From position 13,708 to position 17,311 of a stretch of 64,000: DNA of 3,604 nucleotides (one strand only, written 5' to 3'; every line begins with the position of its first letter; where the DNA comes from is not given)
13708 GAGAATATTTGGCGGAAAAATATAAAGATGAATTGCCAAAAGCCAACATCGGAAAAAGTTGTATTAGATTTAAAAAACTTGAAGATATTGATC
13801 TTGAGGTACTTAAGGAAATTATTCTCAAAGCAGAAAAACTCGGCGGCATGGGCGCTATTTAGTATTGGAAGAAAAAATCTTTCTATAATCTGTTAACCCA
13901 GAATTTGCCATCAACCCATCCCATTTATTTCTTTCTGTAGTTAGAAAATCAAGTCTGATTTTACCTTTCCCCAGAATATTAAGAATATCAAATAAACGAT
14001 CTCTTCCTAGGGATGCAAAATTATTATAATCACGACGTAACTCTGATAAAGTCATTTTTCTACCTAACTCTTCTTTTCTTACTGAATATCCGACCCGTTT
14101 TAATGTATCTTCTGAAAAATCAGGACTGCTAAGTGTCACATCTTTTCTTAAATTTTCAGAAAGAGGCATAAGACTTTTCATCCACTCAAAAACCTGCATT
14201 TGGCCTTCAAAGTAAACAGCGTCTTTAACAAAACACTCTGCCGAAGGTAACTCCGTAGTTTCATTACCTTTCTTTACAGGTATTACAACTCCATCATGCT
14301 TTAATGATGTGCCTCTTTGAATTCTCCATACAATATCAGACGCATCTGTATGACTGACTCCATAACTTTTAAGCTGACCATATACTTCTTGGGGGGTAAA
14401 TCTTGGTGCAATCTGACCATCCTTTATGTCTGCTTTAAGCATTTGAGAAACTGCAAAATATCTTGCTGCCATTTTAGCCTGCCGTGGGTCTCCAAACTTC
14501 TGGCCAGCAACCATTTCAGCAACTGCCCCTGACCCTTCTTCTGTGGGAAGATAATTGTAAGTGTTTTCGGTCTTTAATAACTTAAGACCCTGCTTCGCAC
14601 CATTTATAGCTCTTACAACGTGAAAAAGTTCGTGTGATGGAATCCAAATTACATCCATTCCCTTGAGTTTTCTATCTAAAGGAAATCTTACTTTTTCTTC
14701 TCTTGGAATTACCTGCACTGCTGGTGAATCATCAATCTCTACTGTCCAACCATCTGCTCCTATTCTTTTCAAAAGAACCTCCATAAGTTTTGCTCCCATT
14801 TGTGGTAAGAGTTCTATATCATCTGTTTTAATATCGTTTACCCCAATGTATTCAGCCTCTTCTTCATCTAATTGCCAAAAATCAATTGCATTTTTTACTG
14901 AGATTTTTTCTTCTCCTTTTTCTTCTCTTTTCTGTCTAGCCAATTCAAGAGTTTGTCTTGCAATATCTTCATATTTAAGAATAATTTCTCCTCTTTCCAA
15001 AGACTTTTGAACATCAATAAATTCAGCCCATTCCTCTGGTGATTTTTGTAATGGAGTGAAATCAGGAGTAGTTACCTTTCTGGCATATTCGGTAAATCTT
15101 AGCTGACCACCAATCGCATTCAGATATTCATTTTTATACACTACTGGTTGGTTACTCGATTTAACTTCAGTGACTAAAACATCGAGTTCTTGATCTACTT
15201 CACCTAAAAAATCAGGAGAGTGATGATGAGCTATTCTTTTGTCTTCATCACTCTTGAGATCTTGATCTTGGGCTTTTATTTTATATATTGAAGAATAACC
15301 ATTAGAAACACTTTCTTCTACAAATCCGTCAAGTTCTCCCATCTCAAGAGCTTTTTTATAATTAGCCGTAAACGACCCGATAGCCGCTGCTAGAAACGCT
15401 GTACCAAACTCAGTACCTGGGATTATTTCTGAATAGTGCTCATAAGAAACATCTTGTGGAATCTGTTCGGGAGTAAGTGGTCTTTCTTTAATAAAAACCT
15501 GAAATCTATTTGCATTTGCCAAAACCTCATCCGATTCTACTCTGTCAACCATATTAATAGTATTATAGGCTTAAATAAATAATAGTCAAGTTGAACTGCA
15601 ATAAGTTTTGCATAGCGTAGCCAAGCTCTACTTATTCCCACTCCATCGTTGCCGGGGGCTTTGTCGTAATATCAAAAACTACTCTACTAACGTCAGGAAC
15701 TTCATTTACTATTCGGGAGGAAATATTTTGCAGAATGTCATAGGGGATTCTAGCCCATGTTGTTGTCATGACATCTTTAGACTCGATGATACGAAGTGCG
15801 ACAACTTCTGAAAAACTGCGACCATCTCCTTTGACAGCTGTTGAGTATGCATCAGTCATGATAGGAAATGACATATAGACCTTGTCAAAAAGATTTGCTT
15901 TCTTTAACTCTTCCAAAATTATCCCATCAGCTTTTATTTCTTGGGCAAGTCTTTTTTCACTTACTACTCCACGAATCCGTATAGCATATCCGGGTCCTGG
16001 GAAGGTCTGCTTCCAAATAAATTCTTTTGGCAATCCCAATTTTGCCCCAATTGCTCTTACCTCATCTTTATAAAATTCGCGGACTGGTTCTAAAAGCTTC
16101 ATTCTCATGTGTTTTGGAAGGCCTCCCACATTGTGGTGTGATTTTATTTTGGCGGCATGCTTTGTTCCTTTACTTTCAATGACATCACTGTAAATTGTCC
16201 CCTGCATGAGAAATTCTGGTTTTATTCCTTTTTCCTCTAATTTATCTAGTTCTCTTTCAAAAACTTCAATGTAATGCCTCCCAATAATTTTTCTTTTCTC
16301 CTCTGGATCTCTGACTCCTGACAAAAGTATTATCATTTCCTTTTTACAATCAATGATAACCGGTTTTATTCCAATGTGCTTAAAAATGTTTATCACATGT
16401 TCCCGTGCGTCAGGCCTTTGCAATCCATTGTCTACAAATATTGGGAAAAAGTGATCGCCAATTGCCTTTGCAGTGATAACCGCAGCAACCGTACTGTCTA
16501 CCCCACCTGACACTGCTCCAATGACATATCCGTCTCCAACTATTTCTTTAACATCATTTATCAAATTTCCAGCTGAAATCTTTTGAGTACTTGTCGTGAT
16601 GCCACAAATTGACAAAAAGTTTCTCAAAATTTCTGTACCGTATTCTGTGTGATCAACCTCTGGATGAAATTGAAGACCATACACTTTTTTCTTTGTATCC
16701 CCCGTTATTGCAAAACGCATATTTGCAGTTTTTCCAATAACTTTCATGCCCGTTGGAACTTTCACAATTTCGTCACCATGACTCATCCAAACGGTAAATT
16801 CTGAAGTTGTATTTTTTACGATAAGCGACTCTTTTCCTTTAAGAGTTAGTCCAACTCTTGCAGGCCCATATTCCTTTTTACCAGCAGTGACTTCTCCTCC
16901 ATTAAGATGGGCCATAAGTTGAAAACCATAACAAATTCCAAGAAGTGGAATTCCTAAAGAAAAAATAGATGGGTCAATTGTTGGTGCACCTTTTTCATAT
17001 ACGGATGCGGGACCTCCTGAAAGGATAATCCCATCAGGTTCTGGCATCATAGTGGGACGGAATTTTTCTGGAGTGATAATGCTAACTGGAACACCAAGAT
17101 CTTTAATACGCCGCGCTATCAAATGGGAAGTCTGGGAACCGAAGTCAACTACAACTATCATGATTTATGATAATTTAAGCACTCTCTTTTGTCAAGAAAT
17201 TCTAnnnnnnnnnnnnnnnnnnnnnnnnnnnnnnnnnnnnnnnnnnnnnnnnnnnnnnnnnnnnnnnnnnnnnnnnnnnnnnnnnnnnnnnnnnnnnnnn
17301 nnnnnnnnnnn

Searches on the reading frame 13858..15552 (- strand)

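Call 49: search_protein_families(library=pfam, proteins=[window:13858-15552:-], max_evalue=0.1)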
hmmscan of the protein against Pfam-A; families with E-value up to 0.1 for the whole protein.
window:13858-15552:- (565 aa): 1 family
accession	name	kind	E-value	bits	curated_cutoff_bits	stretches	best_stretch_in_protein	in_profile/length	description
PF08014.17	MATCAP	-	2.3e-10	40.4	27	1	262-418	133-279/365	Microtubule-associated tyrosine carboxypeptidase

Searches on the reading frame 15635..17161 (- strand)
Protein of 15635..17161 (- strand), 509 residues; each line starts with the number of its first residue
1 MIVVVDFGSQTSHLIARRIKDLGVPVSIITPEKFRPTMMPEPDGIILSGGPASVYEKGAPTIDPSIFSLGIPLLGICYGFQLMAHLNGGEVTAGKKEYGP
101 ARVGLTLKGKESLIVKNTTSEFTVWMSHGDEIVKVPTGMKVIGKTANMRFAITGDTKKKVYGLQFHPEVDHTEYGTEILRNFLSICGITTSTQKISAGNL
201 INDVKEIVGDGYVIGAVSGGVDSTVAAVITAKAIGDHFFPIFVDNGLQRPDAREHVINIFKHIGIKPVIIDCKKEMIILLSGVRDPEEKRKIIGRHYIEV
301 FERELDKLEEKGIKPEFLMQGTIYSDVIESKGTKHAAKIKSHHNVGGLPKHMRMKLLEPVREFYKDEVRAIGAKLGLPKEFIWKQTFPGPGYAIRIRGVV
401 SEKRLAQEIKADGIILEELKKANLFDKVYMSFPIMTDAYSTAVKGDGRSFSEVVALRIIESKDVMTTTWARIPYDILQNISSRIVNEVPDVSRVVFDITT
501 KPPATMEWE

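Call 40: find_related_loci(query=window:15635-17161:-, collection=genome_contigs, flank=4000)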
Query window:15635-17161:- (509 aa) in genome_contigs; peptide patterns used: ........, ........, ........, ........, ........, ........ (x = any residue, [..] = any of these).
279 stretches matched a pattern; 253 encode a relative of the query (tblastn E <= 1e-3); the best 80 are kept; 80 distinct loci.
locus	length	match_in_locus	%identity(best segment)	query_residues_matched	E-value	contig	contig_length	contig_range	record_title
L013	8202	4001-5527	97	1-509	0e+0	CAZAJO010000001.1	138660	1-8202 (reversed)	MAG TPA_asm: uncultured Gammaproteobacteria bacterium isolate SRP342105_co1_429 genome assembly, contig: NODE_138_length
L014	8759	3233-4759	93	1-509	0e+0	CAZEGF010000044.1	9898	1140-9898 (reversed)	MAG TPA_asm: uncultured Gammaproteobacteria bacterium isolate SRP135725_co2_582 genome assembly, contig: k141_4321504, w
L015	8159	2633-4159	77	1-509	0e+0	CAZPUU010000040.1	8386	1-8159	MAG TPA_asm: uncultured Gammaproteobacteria bacterium isolate SRP192515_co2_165 genome assembly, contig: NODE_7424_lengt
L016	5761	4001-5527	76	1-509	0e+0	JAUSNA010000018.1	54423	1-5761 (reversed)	MAG: Candidatus Levyibacteriota bacterium isolate E19_metabat.bin.104 E19_k141_405485, whole genome shotgun sequence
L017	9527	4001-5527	75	1-509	0e+0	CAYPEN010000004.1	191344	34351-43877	MAG TPA_asm: uncultured Gammaproteobacteria bacterium isolate SRP263991_co5_217 genome assembly, contig: NODE_112_length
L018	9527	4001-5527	76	1-509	0e+0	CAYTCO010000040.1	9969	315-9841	MAG TPA_asm: uncultured Gammaproteobacteria bacterium isolate SRP286056_co1_355 genome assembly, contig: NODE_8822_lengt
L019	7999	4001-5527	76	1-509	0e+0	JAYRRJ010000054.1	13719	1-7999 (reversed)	MAG: Candidatus Levyibacteriota bacterium isolate XM1_ASGE3bin.27 k141_336666, whole genome shotgun sequence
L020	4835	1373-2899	76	1-509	0e+0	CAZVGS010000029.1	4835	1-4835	MAG TPA_asm: uncultured Gammaproteobacteria bacterium isolate binchicken_co16_182 genome assembly, contig: NODE_29093_le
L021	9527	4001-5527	76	1-509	0e+0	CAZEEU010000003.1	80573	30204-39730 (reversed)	MAG TPA_asm: uncultured Gammaproteobacteria bacterium isolate SRP286056_co1_676 genome assembly, contig: NODE_249_length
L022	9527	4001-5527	75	1-509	0e+0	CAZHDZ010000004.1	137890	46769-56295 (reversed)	MAG TPA_asm: uncultured Gammaproteobacteria bacterium isolate SRP286056_co1_222 genome assembly, contig: NODE_84_length_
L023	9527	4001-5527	74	1-509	0e+0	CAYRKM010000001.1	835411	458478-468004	MAG TPA_asm: uncultured Gammaproteobacteria bacterium isolate SRP292972_co1_108 genome assembly, contig: NODE_7_length_8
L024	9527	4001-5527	70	1-509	0e+0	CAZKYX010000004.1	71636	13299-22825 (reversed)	MAG TPA_asm: uncultured Gammaproteobacteria bacterium isolate SRP286056_co1_17 genome assembly, contig: NODE_313_length_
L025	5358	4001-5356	75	1-452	0e+0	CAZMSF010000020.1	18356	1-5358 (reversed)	MAG TPA_asm: uncultured Gammaproteobacteria bacterium isolate SRP135725_co1_372 genome assembly, contig: NODE_3914_lengt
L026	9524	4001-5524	65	1-509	0e+0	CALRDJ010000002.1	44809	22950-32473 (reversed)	MAG: Candidatus Levybacteria bacterium GW2011_GWA1_37_16 isolate TH-11nov19-213 genome assembly, contig: TH-11nov19-C178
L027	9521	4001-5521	63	1-509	0e+0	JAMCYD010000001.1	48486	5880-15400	MAG: Patescibacteria group bacterium isolate FK_Sedi_B_Bin.369 NODE_1840_length_48486_cov_54.6209, whole genome shotgun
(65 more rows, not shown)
